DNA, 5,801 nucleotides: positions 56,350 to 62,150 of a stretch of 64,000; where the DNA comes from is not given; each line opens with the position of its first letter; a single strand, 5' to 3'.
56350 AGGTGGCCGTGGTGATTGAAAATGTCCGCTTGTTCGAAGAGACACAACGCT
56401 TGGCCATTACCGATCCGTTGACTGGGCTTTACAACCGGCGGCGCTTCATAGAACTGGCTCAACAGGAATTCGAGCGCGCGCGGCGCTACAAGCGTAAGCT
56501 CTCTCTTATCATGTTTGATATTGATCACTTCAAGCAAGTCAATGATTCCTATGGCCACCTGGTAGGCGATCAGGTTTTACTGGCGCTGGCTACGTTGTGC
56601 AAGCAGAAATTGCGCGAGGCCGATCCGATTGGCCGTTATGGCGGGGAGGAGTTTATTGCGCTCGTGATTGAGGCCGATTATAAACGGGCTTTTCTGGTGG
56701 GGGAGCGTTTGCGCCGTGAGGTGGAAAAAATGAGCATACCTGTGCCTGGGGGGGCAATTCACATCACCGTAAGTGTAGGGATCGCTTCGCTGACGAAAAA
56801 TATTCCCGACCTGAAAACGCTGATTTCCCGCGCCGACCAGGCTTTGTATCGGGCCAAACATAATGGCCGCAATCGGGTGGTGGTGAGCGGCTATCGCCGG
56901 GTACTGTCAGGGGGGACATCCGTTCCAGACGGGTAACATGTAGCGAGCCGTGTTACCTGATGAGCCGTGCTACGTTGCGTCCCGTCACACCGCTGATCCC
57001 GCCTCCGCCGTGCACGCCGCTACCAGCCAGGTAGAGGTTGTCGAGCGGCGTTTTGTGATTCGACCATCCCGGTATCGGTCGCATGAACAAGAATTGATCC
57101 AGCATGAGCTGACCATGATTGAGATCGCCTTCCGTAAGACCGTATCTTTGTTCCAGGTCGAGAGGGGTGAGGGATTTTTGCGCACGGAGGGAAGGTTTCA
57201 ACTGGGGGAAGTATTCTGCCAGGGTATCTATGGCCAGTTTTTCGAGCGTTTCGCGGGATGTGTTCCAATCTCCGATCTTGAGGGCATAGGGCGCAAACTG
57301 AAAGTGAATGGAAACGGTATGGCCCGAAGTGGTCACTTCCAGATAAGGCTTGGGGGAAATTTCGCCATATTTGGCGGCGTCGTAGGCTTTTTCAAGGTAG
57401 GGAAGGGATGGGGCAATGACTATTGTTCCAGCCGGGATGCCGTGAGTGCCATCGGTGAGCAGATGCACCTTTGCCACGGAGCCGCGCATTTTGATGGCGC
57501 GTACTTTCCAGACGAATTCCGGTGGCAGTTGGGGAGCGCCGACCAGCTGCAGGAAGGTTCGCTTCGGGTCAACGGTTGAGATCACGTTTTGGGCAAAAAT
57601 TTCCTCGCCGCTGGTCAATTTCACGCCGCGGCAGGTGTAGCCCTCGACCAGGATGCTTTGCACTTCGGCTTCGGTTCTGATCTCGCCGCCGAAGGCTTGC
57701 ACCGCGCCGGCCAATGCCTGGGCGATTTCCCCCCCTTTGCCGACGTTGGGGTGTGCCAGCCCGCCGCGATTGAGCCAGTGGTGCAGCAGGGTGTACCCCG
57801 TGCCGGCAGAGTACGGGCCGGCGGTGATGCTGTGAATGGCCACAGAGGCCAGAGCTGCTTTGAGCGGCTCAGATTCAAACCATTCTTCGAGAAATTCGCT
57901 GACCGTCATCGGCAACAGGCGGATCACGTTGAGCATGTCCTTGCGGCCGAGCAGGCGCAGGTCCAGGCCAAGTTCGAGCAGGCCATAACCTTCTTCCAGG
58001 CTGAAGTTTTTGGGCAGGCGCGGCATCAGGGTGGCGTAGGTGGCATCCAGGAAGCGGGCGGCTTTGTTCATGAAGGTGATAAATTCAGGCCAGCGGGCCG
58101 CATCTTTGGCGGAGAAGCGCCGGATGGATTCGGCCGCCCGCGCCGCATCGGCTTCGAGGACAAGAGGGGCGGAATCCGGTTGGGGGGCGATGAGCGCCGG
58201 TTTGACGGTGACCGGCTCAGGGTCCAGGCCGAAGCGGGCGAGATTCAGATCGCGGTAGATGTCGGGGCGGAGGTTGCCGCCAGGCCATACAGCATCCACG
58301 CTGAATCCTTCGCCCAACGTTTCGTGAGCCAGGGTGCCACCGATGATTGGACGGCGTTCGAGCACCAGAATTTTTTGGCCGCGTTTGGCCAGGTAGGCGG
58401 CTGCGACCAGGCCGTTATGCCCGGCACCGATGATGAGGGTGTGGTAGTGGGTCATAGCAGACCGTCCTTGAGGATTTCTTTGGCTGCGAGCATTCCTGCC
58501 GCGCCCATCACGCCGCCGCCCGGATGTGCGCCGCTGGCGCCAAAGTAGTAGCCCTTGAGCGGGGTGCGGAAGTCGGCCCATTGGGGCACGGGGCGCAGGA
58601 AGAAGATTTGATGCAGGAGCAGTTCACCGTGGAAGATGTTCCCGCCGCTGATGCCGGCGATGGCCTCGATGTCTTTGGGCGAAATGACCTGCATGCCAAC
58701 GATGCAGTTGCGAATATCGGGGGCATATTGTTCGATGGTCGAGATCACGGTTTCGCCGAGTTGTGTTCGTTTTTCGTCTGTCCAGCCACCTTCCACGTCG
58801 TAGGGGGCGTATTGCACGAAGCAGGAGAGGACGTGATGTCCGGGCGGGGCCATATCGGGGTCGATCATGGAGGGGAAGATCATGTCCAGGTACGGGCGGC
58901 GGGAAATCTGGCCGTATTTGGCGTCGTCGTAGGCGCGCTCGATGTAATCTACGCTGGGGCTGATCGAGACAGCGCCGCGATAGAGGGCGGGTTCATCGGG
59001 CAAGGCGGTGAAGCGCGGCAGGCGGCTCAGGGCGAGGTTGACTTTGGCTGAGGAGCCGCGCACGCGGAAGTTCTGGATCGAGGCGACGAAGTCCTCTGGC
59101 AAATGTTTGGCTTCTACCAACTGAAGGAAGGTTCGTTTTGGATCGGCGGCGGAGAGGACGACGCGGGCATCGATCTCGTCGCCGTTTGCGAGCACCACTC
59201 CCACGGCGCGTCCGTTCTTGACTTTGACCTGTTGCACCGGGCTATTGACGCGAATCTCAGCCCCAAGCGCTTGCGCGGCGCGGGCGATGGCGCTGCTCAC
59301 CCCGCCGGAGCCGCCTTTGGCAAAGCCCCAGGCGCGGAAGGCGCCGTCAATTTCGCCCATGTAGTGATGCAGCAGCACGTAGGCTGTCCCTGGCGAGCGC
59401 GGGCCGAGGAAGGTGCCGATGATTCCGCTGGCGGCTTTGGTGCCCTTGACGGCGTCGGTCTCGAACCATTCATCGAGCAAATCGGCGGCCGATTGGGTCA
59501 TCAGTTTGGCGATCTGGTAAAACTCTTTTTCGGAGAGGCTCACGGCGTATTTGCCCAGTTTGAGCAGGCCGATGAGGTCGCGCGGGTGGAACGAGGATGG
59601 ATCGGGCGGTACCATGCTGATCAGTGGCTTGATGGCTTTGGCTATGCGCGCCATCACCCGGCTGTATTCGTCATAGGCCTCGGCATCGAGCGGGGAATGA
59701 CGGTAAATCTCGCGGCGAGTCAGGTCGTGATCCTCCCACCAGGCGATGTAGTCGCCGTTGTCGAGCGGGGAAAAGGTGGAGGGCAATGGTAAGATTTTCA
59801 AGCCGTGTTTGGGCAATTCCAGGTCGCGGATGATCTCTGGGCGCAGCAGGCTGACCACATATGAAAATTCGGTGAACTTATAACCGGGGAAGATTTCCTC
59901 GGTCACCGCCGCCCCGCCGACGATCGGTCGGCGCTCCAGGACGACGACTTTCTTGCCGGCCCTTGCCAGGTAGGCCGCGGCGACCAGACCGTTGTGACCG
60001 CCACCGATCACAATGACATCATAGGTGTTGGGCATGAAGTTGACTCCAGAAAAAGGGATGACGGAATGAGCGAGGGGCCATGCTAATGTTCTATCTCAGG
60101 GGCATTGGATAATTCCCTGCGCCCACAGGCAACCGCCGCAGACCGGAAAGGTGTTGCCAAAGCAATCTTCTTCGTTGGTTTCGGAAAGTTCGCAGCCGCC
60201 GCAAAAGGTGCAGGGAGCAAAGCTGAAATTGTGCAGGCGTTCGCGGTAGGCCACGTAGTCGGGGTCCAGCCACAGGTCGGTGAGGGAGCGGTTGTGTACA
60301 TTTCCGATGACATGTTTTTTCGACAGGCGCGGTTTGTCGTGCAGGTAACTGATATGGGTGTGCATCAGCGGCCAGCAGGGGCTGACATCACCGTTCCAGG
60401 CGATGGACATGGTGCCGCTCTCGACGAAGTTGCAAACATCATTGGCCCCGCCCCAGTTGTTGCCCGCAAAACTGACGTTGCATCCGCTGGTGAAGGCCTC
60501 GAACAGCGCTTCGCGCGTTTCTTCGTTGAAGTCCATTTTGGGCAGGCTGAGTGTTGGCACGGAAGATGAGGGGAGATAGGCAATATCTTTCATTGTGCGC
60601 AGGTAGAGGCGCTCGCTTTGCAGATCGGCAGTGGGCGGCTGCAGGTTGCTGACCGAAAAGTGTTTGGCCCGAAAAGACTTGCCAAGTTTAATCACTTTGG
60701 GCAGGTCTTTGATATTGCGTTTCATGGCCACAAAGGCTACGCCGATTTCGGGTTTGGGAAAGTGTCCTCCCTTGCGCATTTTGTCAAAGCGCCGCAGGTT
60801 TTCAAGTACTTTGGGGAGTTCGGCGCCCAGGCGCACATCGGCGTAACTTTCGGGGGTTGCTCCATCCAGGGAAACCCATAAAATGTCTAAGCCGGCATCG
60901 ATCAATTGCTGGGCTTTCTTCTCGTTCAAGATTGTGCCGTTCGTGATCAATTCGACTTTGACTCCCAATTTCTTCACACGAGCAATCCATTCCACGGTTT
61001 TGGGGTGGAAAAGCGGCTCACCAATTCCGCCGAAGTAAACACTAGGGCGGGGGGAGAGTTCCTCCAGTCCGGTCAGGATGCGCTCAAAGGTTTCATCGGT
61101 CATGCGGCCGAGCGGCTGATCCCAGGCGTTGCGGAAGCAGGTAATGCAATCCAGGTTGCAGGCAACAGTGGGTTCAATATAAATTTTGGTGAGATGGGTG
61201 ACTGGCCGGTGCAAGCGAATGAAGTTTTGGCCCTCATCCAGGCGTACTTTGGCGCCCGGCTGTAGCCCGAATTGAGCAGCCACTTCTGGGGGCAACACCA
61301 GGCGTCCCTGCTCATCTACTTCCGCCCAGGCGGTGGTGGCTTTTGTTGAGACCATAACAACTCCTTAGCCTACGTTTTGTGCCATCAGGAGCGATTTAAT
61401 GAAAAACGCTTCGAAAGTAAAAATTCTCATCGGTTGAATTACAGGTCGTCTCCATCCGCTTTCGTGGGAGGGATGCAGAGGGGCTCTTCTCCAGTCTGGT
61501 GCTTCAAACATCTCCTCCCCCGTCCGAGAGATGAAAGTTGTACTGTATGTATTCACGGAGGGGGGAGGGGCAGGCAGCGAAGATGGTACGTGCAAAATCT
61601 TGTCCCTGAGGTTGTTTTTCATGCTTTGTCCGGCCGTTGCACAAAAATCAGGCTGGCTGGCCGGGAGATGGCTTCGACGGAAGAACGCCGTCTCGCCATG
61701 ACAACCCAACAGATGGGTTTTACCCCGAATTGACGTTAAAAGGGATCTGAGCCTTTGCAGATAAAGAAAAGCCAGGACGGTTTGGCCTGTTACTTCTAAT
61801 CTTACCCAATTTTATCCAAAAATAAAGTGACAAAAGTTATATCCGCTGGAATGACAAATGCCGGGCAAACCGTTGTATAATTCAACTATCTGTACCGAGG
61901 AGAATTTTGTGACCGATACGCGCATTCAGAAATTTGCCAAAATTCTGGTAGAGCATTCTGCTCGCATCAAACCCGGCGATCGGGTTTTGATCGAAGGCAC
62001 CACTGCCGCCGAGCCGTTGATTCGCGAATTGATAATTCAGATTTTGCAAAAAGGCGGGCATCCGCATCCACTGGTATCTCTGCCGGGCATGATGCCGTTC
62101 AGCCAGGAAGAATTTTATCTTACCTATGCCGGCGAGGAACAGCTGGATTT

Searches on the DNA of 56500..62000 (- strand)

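Call 69: search_rna_families(source=window, start=56500, end=62000, threshold=evalue, max_evalue=1)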
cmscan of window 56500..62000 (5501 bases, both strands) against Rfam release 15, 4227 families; matches with E-value up to 1: 1.
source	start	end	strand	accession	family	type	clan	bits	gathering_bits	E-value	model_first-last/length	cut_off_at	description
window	60021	60071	+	RF01121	sR38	Gene; snRNA; snoRNA; CD-box;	-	19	50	0.39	1-59/59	no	Small nucleolar RNA sR38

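Call 70: search_rna_families(sources=[L002, L010, L012, L015, L001], threshold=gathering)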
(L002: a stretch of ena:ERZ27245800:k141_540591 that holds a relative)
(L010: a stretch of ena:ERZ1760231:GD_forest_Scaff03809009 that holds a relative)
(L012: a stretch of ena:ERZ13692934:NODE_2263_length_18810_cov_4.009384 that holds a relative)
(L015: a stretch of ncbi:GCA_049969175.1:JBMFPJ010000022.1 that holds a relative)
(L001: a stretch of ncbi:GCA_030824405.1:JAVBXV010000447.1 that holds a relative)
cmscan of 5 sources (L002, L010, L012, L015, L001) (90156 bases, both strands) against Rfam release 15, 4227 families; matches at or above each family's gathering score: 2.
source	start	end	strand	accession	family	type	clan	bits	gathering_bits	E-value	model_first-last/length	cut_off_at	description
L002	1451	1523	-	RF00005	tRNA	Gene; tRNA;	CL00001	60.3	29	2.1e-10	1-71/71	no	tRNA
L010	3176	3248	-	RF00005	tRNA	Gene; tRNA;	CL00001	59.5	29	3.5e-10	1-71/71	no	tRNA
